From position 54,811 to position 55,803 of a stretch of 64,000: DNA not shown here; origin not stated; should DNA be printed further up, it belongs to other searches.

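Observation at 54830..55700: AT-rich, codon-atypical islet with a single-HKD phospholipase-D-family nuclease between a DUF971 gene and ubiE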

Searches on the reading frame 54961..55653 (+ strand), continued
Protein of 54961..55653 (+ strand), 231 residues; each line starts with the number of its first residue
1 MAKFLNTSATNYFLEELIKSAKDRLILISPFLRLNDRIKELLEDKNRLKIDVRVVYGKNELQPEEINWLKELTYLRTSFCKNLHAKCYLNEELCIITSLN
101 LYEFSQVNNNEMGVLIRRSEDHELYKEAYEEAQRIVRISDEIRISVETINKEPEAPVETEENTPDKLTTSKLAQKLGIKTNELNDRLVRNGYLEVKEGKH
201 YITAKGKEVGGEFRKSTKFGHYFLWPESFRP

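Call 88: find_encoding_contigs(protein=P0294, flank=3000, max_places=3)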
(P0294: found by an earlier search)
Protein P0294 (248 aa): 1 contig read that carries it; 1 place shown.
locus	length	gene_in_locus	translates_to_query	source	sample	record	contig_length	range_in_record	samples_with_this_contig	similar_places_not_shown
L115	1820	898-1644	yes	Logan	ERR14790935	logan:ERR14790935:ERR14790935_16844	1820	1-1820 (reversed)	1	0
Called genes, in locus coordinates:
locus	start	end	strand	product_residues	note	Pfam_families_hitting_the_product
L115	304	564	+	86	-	-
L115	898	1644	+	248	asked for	PF01209:Ubie_methyltran, PF13489:Methyltransf_23 (weak), PF13847:Methyltransf_31, PF08241:Methyltransf_11, PF08242:Methyltransf_12, PF13649:Methyltransf_25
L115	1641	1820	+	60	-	?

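Call 99: search_protein_families(library=padloc, proteins=[L027:3503-4066:+, L027:4066-4542:+, L027:4809-5615:+, L029:6802-8634:+, L029:8651-10972:+, L112:653-2128:+, L112:2162-2956:+, L112:4076-5761:+, L032:6991-8034:-, L033:6720-7340:+], max_evalue=0.00001)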
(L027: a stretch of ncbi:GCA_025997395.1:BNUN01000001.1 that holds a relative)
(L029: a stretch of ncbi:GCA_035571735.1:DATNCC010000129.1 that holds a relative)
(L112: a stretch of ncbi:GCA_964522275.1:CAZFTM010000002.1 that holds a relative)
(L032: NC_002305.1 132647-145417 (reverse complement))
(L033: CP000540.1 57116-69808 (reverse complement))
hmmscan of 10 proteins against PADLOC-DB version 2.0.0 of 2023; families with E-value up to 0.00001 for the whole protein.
L027:3503-4066:+ (188 aa): 6 families
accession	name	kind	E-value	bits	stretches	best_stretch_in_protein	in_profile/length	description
PDLC00428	ThsB1|ThsB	-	2.1e-10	39.3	1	12-115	3-123/219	TIR-like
PDLC00418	ThsB1|ThsB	-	8.6e-09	33.4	1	11-97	4-89/155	TIR-like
PDLC04688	PDC-M50B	-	8.7e-09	33.8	1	12-100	3-92/162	-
PDLC00431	ThsB1|ThsB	-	3.8e-08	31.9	1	58-100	50-91/162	TIR-like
PDLC00433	ThsB1|ThsB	-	4.1e-08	31.4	1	12-111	3-94/164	TIR-like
PDLC00438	ThsB1|ThsB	-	5.4e-06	24.5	0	12-84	3-71/206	TIR-like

L027:4066-4542:+ (159 aa): 0 families

L027:4809-5615:+ (269 aa): 4 families
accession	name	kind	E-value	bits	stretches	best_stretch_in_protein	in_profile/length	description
PDLC05062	PDC-S66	-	4.8e-19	66.9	1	126-227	139-238/282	-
PDLC02012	SAVED5--SAVED_TIR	-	1.2e-08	32.5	1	131-203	9-80/404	-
PDLC00417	ThsB1|ThsB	-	5.7e-07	27.3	1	134-203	165-234/303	TIR-like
PDLC03825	spbK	-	4.1e-06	24.4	1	127-205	142-223/308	-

L029:6802-8634:+ (611 aa): 1 family
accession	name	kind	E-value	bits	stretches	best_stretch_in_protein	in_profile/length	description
PDLC04547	PDC-M26A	-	7.5e-36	121.9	2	217-343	335-434/724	-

L029:8651-10972:+ (774 aa): 0 families

L112:653-2128:+ (492 aa): 13 families
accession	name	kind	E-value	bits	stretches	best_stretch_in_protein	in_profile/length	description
PDLC03227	MTase_II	-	6.2e-197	653.4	1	2-490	5-488/494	Type II methyltransferase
PDLC03359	MTase_II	-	4.7e-143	476.3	1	1-487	12-512/840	Type II methyltransferase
PDLC03338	MTase_II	-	1.8e-41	140.6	1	122-487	236-595/604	Type II methyltransferase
PDLC03248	MTase_II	-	2.2e-12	44.5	1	20-249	5-208/521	Type II methyltransferase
PDLC04134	mad2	-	2.3e-12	44.5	1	17-207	263-417/492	mads_2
PDLC03237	MTase_II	-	3.4e-11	39.8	1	152-449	271-564/1036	Type II methyltransferase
PDLC03267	MTase_II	-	4.4e-11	40.4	1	25-260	14-241/539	Type II methyltransferase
PDLC03347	MTase_II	-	1.6e-10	38.4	1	127-238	88-202/488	Type II methyltransferase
PDLC03331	MTase_II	-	1.6e-08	31.7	1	14-224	19-215/541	Type II methyltransferase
PDLC03335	MTase_II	-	2.8e-08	30.9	1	79-225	139-293/607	Type II methyltransferase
PDLC03719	oMTase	-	8.9e-08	29.5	1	17-239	18-215/387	orphan methyltransferase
PDLC03612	REase_MTase_IIG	-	8.9e-07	25.4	1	132-242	807-918/1247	Type IIG restriction enzyme-methyltransferase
PDLC03282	MTase_II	-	4.8e-06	24.1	0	128-240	77-188/386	Type II methyltransferase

L112:2162-2956:+ (265 aa): 0 families

L112:4076-5761:+ (562 aa): 2 families
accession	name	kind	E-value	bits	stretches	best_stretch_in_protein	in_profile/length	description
PDLC02357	AbiU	-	2.4e-39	133.9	1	46-543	32-514/537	AbiU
PDLC02207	MzaE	-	8.8e-19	65.5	1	233-375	232-378/598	-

L032:6991-8034:- (348 aa): 0 families

L033:6720-7340:+ (207 aa): 0 families
